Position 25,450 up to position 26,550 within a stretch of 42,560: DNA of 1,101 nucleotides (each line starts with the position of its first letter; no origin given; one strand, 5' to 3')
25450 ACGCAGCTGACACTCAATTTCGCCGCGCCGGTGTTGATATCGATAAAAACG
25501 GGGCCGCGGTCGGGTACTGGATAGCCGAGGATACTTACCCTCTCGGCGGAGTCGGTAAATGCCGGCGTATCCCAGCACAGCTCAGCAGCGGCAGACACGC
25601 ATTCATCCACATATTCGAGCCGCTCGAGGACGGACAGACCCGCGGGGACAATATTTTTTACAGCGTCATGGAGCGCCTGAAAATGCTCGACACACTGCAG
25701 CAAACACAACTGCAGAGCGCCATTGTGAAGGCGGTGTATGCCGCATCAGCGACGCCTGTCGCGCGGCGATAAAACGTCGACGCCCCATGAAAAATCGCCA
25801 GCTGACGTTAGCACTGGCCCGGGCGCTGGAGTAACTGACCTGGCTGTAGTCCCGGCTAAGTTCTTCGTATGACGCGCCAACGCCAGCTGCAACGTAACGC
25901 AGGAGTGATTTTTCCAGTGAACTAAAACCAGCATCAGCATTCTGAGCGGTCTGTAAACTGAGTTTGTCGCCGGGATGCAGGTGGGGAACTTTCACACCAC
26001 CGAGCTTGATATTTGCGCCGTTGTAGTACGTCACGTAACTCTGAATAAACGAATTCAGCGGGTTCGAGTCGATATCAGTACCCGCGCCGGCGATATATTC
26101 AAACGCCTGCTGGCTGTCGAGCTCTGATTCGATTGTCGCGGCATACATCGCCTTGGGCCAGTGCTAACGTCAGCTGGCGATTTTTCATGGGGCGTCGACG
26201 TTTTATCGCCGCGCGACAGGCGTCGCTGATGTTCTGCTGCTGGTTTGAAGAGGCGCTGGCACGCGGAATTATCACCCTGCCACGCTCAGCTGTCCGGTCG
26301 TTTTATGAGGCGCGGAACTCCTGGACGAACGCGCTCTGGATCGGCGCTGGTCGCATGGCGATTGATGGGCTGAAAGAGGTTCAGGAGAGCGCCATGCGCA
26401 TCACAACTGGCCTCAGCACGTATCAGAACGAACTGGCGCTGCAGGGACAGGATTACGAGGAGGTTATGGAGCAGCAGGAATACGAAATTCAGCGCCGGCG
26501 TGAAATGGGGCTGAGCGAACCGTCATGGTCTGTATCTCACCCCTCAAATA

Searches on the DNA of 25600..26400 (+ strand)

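Call 29: search_dna_similar(query=window:25600-26400:+, collection=ecoli_genomes, mode=near, max_rows=8)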
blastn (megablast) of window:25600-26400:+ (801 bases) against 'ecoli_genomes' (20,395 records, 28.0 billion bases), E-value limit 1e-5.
Records with a match: 463; places in all: 910; records where one place covers at least 80% of the query: 0.
Genomes with a match: 463 of 5426; with a place that covers at least 80% of the query: 0. Places per genome that has any: lowest 1, median 2, highest 6. On chromosomes: 910 places; on plasmids: 0.
Best place of each record, by identity: >=99% 437; 95-99% 22; 90-95% 4.
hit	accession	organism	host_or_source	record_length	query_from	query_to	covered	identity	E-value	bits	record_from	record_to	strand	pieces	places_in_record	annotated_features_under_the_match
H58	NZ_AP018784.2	Escherichia coli strain SK1144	-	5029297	145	555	51%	100.0%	0e+0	760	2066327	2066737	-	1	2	phage portal protein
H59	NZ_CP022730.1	Escherichia coli strain SA186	Homo sapiens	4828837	145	555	51%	100.0%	0e+0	760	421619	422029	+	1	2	phage portal protein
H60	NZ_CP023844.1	Escherichia coli strain 4/1-1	Homo sapiens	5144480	145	555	51%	100.0%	0e+0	760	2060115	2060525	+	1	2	phage portal protein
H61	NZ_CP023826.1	Escherichia coli strain 4/4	Homo sapiens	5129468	145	555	51%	100.0%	0e+0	760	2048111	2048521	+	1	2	phage portal protein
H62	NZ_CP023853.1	Escherichia coli strain 2/0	Homo sapiens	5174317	145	555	51%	100.0%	0e+0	760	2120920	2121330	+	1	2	phage portal protein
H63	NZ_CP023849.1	Escherichia coli strain 4/0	Homo sapiens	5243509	145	555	51%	100.0%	0e+0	760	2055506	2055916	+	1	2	phage portal protein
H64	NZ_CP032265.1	Escherichia coli strain AR_0089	missing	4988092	145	555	51%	100.0%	0e+0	760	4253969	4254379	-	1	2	phage portal protein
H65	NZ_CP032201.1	Escherichia coli strain AR_0086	missing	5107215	145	555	51%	100.0%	0e+0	760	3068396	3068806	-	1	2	phage portal protein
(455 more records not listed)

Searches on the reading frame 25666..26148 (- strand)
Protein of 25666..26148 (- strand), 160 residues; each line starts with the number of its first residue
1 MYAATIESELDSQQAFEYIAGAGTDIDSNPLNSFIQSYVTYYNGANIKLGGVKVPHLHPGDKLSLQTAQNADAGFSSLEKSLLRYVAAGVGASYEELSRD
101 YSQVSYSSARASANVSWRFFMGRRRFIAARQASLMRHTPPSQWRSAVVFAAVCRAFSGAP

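Call 36: find_encoding_contigs(protein=window:25666-26148:-, flank=10000, max_places=6)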
Protein window:25666-26148:- (160 aa): no gene with exactly this product is on record in the collection.

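Call 55: search_protein_families(library=pfam, proteins=[window:25666-26145:-], max_evalue=0.001)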
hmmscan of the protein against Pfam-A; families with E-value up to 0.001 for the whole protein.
window:25666-26145:- (159 aa): 1 family
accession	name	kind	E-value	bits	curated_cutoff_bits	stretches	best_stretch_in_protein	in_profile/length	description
PF05136.18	Phage_portal_2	-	3.4e-26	92.7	32.9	1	1-123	239-354/354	Phage portal protein, lambda family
